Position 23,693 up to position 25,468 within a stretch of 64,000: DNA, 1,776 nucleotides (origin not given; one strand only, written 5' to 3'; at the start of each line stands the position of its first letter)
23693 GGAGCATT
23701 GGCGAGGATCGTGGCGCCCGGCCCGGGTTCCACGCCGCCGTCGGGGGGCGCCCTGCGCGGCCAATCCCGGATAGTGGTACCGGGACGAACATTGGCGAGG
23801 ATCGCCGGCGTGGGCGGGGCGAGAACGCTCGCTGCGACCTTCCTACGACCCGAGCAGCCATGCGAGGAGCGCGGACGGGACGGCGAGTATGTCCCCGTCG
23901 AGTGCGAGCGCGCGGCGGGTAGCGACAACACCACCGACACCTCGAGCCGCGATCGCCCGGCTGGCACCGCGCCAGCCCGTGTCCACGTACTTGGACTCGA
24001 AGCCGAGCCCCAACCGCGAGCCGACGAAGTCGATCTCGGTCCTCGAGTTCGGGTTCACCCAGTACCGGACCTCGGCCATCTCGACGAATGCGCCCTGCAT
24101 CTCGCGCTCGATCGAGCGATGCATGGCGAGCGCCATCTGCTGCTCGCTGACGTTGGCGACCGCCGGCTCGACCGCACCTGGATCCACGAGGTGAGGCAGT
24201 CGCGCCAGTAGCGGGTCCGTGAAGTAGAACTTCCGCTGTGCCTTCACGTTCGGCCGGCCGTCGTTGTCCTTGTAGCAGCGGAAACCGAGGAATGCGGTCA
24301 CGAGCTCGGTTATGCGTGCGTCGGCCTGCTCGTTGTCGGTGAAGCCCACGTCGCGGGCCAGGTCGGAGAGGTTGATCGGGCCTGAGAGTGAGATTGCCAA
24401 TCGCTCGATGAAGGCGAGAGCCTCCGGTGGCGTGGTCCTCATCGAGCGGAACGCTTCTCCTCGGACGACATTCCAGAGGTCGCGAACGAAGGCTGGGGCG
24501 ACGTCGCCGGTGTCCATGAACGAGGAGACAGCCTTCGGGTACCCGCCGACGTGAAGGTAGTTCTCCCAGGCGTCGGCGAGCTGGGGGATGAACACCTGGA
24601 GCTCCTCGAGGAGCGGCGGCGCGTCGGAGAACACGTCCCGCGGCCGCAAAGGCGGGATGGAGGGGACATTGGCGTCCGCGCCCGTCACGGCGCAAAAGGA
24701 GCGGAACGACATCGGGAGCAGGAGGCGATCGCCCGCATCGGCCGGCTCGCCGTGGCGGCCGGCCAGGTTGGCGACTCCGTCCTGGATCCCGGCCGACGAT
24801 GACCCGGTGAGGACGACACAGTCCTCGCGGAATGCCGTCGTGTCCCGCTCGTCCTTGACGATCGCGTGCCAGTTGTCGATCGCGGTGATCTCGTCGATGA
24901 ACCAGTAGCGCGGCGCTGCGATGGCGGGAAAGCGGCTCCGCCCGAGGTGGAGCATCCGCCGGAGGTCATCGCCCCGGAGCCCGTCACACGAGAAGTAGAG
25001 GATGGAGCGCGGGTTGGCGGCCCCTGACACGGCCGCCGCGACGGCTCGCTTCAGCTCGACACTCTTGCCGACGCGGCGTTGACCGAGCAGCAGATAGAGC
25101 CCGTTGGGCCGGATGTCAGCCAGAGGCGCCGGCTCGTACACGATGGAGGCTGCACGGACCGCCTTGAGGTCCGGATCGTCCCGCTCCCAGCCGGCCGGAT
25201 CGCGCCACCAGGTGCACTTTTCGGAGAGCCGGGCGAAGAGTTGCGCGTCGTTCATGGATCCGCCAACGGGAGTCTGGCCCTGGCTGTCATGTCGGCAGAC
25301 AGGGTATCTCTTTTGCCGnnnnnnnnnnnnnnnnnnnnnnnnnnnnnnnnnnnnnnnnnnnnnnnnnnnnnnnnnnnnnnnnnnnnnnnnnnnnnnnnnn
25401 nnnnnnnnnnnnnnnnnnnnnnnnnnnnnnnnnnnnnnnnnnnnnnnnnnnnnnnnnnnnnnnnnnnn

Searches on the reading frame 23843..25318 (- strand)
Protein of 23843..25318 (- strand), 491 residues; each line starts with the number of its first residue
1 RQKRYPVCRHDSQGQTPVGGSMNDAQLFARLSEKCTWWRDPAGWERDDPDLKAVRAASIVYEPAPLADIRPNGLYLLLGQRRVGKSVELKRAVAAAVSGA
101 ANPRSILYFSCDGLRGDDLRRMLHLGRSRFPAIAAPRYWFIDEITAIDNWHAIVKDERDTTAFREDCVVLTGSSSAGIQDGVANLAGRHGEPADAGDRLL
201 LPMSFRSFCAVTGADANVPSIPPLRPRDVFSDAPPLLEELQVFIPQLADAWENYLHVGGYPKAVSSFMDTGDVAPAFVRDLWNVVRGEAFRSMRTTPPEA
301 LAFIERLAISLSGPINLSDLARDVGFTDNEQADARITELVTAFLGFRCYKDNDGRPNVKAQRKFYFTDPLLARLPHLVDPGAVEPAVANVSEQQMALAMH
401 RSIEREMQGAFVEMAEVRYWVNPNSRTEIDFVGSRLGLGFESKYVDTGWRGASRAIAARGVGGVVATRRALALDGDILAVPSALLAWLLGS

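Call 71: search_protein_families(library=pfam, proteins=[window:23843-25318:-], max_evalue=0.01)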
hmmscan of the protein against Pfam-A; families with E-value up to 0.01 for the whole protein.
window:23843-25318:- (491 aa): 2 families
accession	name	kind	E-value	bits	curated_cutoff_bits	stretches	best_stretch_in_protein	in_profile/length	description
PF13173.12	AAA_14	-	1.3e-15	57.9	27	1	74-209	4-129/129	AAA domain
PF13635.12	DUF4143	-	0.0002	21.6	28.1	1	298-443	14-158/160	Domain of unknown function (DUF4143)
